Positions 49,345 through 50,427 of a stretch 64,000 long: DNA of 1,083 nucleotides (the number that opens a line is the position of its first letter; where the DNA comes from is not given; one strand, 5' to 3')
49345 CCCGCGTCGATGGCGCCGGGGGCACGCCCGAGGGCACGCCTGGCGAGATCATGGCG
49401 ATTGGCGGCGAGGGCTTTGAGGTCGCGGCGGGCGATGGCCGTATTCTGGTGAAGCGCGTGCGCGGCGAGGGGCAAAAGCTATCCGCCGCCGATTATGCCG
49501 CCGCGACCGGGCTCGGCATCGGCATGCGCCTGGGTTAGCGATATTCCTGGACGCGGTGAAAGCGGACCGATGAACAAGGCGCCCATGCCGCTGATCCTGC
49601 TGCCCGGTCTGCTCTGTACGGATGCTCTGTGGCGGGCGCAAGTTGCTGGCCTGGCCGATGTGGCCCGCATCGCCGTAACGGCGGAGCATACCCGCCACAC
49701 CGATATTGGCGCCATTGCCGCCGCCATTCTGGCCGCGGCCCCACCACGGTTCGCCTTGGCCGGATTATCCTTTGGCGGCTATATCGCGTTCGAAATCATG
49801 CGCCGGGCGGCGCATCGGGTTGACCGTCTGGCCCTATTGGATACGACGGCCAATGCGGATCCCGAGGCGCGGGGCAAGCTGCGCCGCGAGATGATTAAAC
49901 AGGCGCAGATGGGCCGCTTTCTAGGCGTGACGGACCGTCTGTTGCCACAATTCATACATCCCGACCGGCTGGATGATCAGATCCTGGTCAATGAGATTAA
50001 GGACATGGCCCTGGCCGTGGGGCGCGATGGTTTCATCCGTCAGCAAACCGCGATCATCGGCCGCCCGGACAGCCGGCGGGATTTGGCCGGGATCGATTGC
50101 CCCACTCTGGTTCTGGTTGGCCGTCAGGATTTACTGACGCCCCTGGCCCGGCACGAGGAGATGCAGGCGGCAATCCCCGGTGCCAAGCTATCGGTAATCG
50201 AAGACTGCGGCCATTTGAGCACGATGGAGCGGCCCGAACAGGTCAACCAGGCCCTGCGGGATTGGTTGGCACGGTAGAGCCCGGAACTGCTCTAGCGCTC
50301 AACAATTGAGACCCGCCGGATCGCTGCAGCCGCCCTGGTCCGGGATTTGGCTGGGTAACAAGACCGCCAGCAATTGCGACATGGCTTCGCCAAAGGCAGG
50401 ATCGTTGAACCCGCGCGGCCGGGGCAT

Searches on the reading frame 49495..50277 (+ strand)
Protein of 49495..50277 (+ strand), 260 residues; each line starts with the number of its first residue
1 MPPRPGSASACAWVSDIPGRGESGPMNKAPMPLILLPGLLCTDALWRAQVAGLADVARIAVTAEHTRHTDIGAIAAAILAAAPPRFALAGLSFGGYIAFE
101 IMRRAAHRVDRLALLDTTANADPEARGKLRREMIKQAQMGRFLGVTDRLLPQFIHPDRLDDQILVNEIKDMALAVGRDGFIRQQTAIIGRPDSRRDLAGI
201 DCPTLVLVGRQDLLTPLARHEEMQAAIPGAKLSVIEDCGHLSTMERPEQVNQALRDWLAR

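Call 16: search_protein_families(library=pfam, proteins=[window:49495-50277:+])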
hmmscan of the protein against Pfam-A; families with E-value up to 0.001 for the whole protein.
window:49495-50277:+ (260 aa): 5 families
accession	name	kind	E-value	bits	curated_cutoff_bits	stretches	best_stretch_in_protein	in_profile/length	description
PF12697.13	Abhydrolase_6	-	1.5e-13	52.4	26.3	1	34-253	2-217/217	Alpha/beta hydrolase family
PF00561.26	Abhydrolase_1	-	9.4e-13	48.8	25.8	1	83-247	68-245/245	alpha/beta hydrolase fold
PF00975.26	Thioesterase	-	2.5e-08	34.9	26.4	1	69-257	46-225/226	Thioesterase domain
PF12146.15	Hydrolase_4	-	6.3e-07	29.4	27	1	57-245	48-237/239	Serine aminopeptidase, S33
PF08386.16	Abhydrolase_4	-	6.2e-05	23.5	21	1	201-259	34-92/103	TAP-like protein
